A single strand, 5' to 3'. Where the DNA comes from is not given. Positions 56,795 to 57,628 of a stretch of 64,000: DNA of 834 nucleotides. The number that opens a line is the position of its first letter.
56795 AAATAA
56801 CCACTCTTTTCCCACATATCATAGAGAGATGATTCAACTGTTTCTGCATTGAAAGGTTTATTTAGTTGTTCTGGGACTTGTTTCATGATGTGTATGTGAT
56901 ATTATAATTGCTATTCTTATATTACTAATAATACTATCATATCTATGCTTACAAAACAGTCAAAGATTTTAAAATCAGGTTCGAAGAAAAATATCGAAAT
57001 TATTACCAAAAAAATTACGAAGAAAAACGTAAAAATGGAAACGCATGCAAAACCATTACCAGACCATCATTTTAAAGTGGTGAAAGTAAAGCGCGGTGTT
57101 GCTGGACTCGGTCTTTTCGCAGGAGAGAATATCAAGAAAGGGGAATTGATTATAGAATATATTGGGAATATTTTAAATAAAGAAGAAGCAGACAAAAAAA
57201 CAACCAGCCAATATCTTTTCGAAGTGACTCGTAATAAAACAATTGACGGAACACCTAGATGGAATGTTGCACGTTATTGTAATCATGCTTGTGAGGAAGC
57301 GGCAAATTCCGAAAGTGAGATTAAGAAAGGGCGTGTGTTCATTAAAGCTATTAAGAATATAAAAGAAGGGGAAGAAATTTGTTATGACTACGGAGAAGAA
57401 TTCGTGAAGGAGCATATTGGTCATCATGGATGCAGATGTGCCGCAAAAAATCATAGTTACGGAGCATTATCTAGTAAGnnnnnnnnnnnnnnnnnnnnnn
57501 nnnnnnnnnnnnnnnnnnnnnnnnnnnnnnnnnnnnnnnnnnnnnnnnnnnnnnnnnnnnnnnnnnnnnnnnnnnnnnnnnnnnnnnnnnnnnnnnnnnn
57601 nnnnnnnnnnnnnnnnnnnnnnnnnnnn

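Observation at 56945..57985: SET-domain methyltransferase gene followed by a self-contained 35-aa KAKK-repeat histone-H1-like micro-gene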

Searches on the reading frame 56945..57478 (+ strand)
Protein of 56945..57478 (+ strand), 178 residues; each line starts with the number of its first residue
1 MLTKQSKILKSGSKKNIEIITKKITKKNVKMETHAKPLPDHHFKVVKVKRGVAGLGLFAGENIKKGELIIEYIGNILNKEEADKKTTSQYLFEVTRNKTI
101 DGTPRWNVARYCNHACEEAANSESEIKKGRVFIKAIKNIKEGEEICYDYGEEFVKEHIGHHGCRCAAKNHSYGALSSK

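Call 3: search_protein_families(library=pfam, proteins=[window:56945-57478:+], max_evalue=1)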
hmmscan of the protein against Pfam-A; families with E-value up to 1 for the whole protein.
window:56945-57478:+ (178 aa): 3 families
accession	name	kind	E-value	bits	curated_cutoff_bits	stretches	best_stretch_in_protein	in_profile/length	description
PF00856.33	SET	-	2e-24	86.5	22.4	1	54-150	1-105/105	SET domain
PF21549.2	PRDM2_PR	-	7.3e-05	22.9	27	1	49-156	7-119/123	PR domain zinc finger protein 2, PR domain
PF03312.20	DUF272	-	0.32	11.8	25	0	61-108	74-121/124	Protein of unknown function (DUF272)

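Call 6: find_encoding_contigs(protein=window:56945-57478:+, flank=5000, max_places=6)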
Protein window:56945-57478:+ (178 aa): 5 contigs read that carry it; 3 places shown.
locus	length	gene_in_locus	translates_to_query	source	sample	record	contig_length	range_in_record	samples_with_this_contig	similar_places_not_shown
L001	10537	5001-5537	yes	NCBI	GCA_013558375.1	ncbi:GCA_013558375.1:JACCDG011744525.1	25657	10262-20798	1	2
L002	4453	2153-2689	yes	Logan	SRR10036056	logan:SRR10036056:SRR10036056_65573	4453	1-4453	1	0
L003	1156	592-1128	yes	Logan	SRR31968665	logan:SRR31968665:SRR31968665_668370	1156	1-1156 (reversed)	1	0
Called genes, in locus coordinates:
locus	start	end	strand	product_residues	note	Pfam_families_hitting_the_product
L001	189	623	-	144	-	-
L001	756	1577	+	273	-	-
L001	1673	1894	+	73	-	-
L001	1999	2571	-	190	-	PF00011:HSP20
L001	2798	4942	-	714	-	PF00133:tRNA-synt_1, PF01406:tRNA-synt_1e (faint), PF09334:tRNA-synt_1g (weak), PF13603:tRNA-synt_1_2 (weak), PF00133:tRNA-synt_1, PF08264:Anticodon_1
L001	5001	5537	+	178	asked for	PF00856:SET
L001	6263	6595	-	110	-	-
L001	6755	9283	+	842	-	PF07517:SecA_DEAD, PF02810:SEC-C (faint), PF01043:SecA_PP_bind, PF21090:P-loop_SecA, PF07516:SecA_SW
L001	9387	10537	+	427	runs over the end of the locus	PF08245:Mur_ligase_M, PF02875:Mur_ligase_C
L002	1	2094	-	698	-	?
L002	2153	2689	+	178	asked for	PF00856:SET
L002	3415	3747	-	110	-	-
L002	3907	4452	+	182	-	?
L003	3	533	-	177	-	?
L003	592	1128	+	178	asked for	PF00856:SET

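Call 7: find_homologous_proteins(query=window:56945-57478:+)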
Query window:56945-57478:+ (178 aa): 455 proteins with E <= 0.001 among 641 candidates; the best 120 are listed.
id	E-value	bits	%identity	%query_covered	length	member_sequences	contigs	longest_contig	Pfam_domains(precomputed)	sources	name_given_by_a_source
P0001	6.1e-113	392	100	100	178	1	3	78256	PF00856.34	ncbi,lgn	-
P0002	4.1e-107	373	95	99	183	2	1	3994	PF00856.34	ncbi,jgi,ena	jgi:hypothetical protein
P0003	1.8e-96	339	89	100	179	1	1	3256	PF00856.34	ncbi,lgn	-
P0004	1.2e-91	323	87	97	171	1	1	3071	PF00856.34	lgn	-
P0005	3.0e-89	315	83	97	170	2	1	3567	PF00856.34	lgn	-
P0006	3.9e-88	312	81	97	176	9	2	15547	PF00856.34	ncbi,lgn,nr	ncbi:SET domain-containing protein [Candidatus Gracilibacteria bacterium]|nr:SET domain-containing p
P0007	1.5e-85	303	80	96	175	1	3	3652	PF00856.34,PF21549.3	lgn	-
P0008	3.2e-85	302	82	97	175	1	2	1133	PF00856.34,PF21549.3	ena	-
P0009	5.6e-85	301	90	81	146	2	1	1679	PF00856.34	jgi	jgi:SET domain-containing protein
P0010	1.2e-84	300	79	96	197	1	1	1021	PF00856.34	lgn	-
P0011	2.9e-84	299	75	96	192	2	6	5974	PF00856.34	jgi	jgi:hypothetical protein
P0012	3.2e-84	299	75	96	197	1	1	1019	PF00856.34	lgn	-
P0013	4.4e-84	298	78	96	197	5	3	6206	PF00856.34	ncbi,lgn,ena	-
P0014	8.5e-84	297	78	96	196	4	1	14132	PF00856.34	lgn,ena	-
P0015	1.6e-83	297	78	97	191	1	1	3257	PF00856.34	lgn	-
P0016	3.9e-83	295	77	97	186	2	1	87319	PF00856.34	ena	-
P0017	4.3e-83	295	77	97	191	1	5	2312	PF00856.34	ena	-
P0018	2.3e-82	293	77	96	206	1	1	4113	PF00856.34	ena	-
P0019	6.4e-82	291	77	98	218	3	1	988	PF00856.34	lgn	-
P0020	8.8e-82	291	76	96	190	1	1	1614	PF00856.34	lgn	-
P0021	9.0e-82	291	77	96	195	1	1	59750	PF00856.34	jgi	jgi:hypothetical protein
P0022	1.0e-81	291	74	94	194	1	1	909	PF00856.34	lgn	-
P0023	1.7e-81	290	77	98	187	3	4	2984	PF00856.34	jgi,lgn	jgi:SET domain-containing protein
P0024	1.8e-81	290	75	96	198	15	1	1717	PF00856.34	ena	-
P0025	2.1e-81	290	74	99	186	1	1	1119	PF00856.34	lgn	-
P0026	2.3e-81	289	77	98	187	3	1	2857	PF00856.34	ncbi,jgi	jgi:hypothetical protein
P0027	3.7e-81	289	76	98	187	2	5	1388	PF00856.34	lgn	-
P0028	4.2e-81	289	77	98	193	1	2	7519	PF00856.34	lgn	-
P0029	4.9e-81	288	77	98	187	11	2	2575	PF00856.34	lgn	-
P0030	6.8e-81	288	76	96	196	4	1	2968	PF00856.34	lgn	-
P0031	9.2e-81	288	76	98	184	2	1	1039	PF00856.34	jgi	jgi:uncharacterized protein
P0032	3.2e-80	286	76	100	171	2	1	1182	PF00856.34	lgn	-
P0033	4.9e-80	285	73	96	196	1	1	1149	PF00856.34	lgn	-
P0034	1.2e-79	284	73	98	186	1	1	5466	PF00856.34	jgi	jgi:hypothetical protein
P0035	1.3e-79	284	76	98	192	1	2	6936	PF00856.34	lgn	-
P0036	1.3e-79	284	72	98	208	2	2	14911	PF00856.34,PF21549.3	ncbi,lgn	-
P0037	2.0e-79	283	85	79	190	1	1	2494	PF00856.34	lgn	-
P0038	2.6e-79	283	75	98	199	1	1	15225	PF00856.34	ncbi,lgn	-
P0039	2.9e-79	283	75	98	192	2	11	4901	PF00856.34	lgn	-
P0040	3.3e-79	282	73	97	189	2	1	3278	PF00856.34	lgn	-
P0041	4.1e-79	282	77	97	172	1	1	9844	PF00856.34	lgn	-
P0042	6.9e-79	281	73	96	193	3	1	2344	PF00856.34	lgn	-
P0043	7.5e-79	281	75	98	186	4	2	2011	PF00856.34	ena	-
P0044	8.3e-79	281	75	98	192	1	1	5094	PF00856.34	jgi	jgi:hypothetical protein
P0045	9.3e-79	281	74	98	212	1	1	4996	PF00856.34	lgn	-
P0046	1.2e-78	281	78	97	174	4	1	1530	PF00856.34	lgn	-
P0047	1.6e-78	280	76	97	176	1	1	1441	PF00856.34,PF21549.3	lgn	-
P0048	2.0e-78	280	75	99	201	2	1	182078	PF00856.34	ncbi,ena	ncbi:MAG: SET domain-containing protein [Candidatus Paceibacterota bacterium]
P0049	2.3e-78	280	75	96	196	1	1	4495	PF00856.34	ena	-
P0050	2.7e-78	280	76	98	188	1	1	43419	PF00856.34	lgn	-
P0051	5.2e-78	279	75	98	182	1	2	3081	PF00856.34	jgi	jgi:SET domain-containing protein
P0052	7.5e-78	278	72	98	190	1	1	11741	PF00856.34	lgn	-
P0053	7.6e-78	278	74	97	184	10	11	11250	PF00856.34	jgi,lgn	jgi:spore maturation protein CgeB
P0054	1.4e-77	277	74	96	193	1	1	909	PF00856.34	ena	-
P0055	3.4e-77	276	73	98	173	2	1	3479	PF00856.34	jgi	jgi:uncharacterized protein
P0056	5.2e-77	275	74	100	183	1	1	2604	PF00856.34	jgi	jgi:SET domain-containing protein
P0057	6.1e-77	275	84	77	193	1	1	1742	PF00856.34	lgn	-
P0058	8.5e-77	275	73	97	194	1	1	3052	PF00856.34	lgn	-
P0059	1.5e-76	274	73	98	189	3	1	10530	PF00856.34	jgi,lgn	jgi:SET domain-containing protein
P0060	1.8e-76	274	71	97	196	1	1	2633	PF00856.34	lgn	-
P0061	1.9e-76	273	75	97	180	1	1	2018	PF00856.34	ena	-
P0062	2.2e-76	273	73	98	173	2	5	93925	PF00856.34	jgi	jgi:SET domain-containing protein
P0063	2.5e-76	273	73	98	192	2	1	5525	PF00856.34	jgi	jgi:hypothetical protein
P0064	2.7e-76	273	72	97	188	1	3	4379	PF00856.34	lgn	-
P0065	2.8e-76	273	73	98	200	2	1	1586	PF00856.34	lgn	-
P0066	2.9e-76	273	74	97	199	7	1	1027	PF00856.34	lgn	-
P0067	4.2e-76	272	74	98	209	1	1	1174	PF00856.34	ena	-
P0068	5.4e-76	272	73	98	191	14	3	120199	PF00856.34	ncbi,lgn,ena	-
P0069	5.7e-76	272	72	100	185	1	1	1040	PF00856.34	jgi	jgi:hypothetical protein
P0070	6.5e-76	272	74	98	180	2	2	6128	PF00856.34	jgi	jgi:SET domain-containing protein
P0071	6.7e-76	272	73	98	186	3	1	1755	PF00856.34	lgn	-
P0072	7.9e-76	271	73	98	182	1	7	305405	PF00856.34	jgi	jgi:hypothetical protein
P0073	9.8e-76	271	79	83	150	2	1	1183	PF00856.34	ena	-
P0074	1.1e-75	271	74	98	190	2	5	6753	PF00856.34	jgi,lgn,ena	jgi:SET domain-containing protein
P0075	1.1e-75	271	73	97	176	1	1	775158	PF00856.34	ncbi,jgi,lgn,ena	ncbi:MAG: SET domain-containing protein [Candidatus Paceibacterota bacterium]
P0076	1.2e-75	271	73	97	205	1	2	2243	PF00856.34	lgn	-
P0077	1.7e-75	270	73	98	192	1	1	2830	PF00856.34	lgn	-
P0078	1.8e-75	270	73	100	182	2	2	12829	PF00856.34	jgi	jgi:SET domain-containing protein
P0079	2.2e-75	270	73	97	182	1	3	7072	PF00856.34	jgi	jgi:hypothetical protein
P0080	2.9e-75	270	73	98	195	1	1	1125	PF00856.34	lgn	-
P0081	3.0e-75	270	71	97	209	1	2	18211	PF00856.34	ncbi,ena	-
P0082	3.1e-75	270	73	98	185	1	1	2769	PF00856.34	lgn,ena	-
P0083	3.2e-75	270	71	98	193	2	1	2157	PF00856.34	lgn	-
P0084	4.5e-75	269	73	98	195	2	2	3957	PF00856.34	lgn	-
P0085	5.1e-75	269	72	97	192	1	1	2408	PF00856.34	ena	-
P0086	5.4e-75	269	80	81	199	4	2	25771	PF00856.34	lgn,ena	-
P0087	5.7e-75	269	75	99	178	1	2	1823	PF00856.34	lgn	-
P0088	6.0e-75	269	71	98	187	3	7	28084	PF00856.34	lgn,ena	-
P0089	6.3e-75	269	72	97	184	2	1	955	PF00856.34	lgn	-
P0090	7.0e-75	268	71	97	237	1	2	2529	PF00856.34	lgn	-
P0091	1.2e-74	268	71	98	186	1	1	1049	PF00856.34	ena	-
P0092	1.2e-74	268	72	100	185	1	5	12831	PF00856.34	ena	-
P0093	1.4e-74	267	73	98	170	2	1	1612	PF00856.34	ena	-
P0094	1.4e-74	267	73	97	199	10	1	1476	PF00856.34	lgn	-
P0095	2.1e-74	267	71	98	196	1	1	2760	PF00856.34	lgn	-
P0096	2.7e-74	267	73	98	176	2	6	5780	PF00856.34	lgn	-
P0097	2.8e-74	266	70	98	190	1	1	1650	PF00856.34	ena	-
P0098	4.4e-74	266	71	98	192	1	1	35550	PF00856.34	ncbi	-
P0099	4.8e-74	266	70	99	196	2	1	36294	PF00856.34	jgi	jgi:hypothetical protein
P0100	4.9e-74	266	73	97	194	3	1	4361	PF00856.34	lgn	-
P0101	5.5e-74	265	74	98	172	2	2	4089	PF00856.34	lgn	-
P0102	6.6e-74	265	73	99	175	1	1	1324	PF00856.34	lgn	-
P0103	7.6e-74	265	74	98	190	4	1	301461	PF00856.34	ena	-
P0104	8.4e-74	265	74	81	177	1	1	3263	PF00856.34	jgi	jgi:SET domain-containing protein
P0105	9.2e-74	265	70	98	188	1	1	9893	PF00856.34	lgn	-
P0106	1.0e-73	265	72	98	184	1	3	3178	PF00856.34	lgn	-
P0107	1.0e-73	265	73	99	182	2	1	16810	PF00856.34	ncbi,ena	-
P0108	1.1e-73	265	71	100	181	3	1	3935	PF00856.34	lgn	-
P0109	1.3e-73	264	70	97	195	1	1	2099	PF00856.34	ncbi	-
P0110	2.1e-73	264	72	98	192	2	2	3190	PF00856.34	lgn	-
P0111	2.2e-73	264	72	97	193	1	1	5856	PF00856.34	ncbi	-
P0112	2.5e-73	263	70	98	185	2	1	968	PF00856.34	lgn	-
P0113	2.7e-73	263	70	98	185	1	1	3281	PF00856.34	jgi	-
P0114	3.2e-73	263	70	97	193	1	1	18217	PF00856.34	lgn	-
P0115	3.2e-73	263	71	100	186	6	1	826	PF00856.34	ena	-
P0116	3.8e-73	263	67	97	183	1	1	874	PF00856.34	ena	-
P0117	4.4e-73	263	71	98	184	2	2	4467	PF00856.34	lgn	-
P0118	4.8e-73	262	74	97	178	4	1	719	PF00856.34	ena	-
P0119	4.8e-73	262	71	98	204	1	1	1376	PF00856.34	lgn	-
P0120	5.7e-73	262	70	98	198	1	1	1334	PF00856.34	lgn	-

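Call 9: find_related_loci(query=A1, collection=genome_contigs, flank=4000)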
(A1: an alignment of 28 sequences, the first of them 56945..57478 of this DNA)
Query A1 (178 aa) in genome_contigs; peptide patterns used: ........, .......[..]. (x = any residue, [..] = any of these).
71 stretches matched a pattern; 52 encode a relative of the query (tblastn E <= 1e-3); 51 distinct loci.
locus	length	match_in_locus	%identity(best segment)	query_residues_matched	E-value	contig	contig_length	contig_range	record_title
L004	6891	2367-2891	81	1-173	5e-92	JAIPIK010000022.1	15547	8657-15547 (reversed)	MAG: Candidatus Gracilibacteria bacterium isolate Tobar13.5m-G72 Tobar13-5m-C4350, whole genome shotgun sequence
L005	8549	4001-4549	75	1-177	2e-88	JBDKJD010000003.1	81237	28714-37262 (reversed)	MAG: Candidatus Parcubacteria bacterium isolate guil_2019_sw_WHONDRS-S19S_0049_A_bin.3 scaffold_0000020, whole genome sh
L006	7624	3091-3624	75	1-174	3e-85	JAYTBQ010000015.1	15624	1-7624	MAG: Candidatus Paceibacterota bacterium isolate GFS_14379 GFS_14379_14, whole genome shotgun sequence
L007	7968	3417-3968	75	2-178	1e-84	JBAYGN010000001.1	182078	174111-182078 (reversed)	MAG: Candidatus Paceibacterota bacterium isolate SO_2016_GW1_126 scaffold00163_OW334_2016, whole genome shotgun sequence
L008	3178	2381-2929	74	1-177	1e-85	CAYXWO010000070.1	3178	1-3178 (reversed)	MAG TPA_asm: uncultured Candidatus Saccharibacteria bacterium isolate SRP286056_co2_66 genome assembly, contig: NODE_557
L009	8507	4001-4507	76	1-174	5e-83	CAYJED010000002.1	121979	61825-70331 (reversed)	MAG TPA_asm: uncultured Candidatus Saccharibacteria bacterium isolate ERP123247_co1_147 genome assembly, contig: NODE_65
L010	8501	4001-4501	73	2-176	3e-82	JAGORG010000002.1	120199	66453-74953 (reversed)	MAG: Candidatus Paceibacterota bacterium isolate Gw_Eff_bin_248 Gw_Eff_165_length_120199_cov_13.088305, whole genome sho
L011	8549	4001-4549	73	1-177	3e-82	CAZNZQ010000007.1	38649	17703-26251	MAG TPA_asm: uncultured Candidatus Saccharibacteria bacterium isolate SRP285395_co1_102 genome assembly, contig: NODE_14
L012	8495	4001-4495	73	1-173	9e-82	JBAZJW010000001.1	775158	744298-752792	MAG: Candidatus Paceibacterota bacterium isolate SO_2017_LW4_129 scaffold_18_c1_LW137-91_2017, whole genome shotgun sequ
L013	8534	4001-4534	74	1-174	6e-81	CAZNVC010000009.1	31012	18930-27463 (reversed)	MAG TPA_asm: uncultured Candidatus Saccharibacteria bacterium isolate SRP278252_co1_774 genome assembly, contig: NODE_22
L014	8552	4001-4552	71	1-178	8e-80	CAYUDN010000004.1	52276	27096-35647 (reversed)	MAG TPA_asm: uncultured Candidatus Saccharibacteria bacterium isolate SRP278252_co1_764 genome assembly, contig: NODE_84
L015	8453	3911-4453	71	1-178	3e-79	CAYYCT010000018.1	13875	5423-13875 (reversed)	MAG TPA_asm: uncultured Candidatus Saccharibacteria bacterium isolate SRP278252_co2_838 genome assembly, contig: NODE_92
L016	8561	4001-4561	71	2-178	4e-79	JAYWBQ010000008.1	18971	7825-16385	MAG: Candidatus Paceibacterota bacterium isolate GL93_UP_metabat_156 GL93_UP_metabat_156_7, whole genome shotgun sequenc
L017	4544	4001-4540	72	1-174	4e-79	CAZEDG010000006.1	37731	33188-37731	MAG TPA_asm: uncultured Candidatus Saccharibacteria bacterium isolate SRP278252_co2_772 genome assembly, contig: NODE_20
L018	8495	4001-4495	73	2-174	1e-78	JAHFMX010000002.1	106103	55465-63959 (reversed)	MAG: bacterium isolate nzgw467 NODE_153_length_106104_cov_20.218233, whole genome shotgun sequence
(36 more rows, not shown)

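Call 29: search_solved_structures(query=A1, max_evalue=0.001, show_alignments=2)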
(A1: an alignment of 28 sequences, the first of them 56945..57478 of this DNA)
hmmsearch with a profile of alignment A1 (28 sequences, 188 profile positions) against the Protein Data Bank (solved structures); distinct sequences matched with E-value up to 0.001: 111 (the best 60 are shown).
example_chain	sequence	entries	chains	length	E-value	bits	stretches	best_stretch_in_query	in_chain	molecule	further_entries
6kiw_K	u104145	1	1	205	1.3e-20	77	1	43-174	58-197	Histone-lysine N-methyltransferase 2C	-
5f6k_C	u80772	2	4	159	3e-20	75.8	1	55-174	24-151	Histone-lysine N-methyltransferase 2C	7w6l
5f59_A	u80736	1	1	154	3.4e-20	75.6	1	56-174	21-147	Histone-lysine N-methyltransferase 2C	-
4z4p_A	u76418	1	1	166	4.2e-19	72.1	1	56-174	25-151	Histone-lysine N-methyltransferase 2D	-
6chg_C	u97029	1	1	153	8.6e-18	67.8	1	58-164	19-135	Histone-lysine N-methyltransferase, H3 lysine-4 specific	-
9yl3_K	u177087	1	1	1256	9.9e-18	67.6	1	54-174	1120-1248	[histone H3]-lysine(4) N-methyltransferase,Histone-lysine N-methyltransferase 2D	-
9yle_K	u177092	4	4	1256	9.9e-18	67.6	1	54-174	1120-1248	[histone H3]-lysine(4) N-methyltransferase,Histone-lysine N-methyltransferase 2D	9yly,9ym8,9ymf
2w5y_A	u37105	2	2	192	1e-17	67.6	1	48-176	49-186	HISTONE-LYSINE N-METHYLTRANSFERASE HRX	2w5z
6kiu_K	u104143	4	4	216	1.4e-17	67.1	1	49-176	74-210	Histone-lysine N-methyltransferase 2A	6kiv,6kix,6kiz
7ud5_K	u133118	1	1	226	1.6e-17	66.9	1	49-176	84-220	cDNA FLJ56846, highly similar to Zinc finger protein HRX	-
7u5v_A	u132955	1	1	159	2e-17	66.6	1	58-176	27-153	Histone-lysine N-methyltransferase 2A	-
6ugm_M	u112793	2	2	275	2.9e-17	66.1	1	57-163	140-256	Histone-lysine N-methyltransferase, H3 lysine-4 specific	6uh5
6bx3_E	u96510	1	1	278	1.6e-16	63.7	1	52-174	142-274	Histone-lysine N-methyltransferase, H3 lysine-4 specific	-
7w67_C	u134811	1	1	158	2.1e-16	63.3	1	55-176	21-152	Histone-lysine N-methyltransferase 2A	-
6pwv_C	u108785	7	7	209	2.1e-16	63.3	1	49-176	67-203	Histone-lysine N-methyltransferase 2A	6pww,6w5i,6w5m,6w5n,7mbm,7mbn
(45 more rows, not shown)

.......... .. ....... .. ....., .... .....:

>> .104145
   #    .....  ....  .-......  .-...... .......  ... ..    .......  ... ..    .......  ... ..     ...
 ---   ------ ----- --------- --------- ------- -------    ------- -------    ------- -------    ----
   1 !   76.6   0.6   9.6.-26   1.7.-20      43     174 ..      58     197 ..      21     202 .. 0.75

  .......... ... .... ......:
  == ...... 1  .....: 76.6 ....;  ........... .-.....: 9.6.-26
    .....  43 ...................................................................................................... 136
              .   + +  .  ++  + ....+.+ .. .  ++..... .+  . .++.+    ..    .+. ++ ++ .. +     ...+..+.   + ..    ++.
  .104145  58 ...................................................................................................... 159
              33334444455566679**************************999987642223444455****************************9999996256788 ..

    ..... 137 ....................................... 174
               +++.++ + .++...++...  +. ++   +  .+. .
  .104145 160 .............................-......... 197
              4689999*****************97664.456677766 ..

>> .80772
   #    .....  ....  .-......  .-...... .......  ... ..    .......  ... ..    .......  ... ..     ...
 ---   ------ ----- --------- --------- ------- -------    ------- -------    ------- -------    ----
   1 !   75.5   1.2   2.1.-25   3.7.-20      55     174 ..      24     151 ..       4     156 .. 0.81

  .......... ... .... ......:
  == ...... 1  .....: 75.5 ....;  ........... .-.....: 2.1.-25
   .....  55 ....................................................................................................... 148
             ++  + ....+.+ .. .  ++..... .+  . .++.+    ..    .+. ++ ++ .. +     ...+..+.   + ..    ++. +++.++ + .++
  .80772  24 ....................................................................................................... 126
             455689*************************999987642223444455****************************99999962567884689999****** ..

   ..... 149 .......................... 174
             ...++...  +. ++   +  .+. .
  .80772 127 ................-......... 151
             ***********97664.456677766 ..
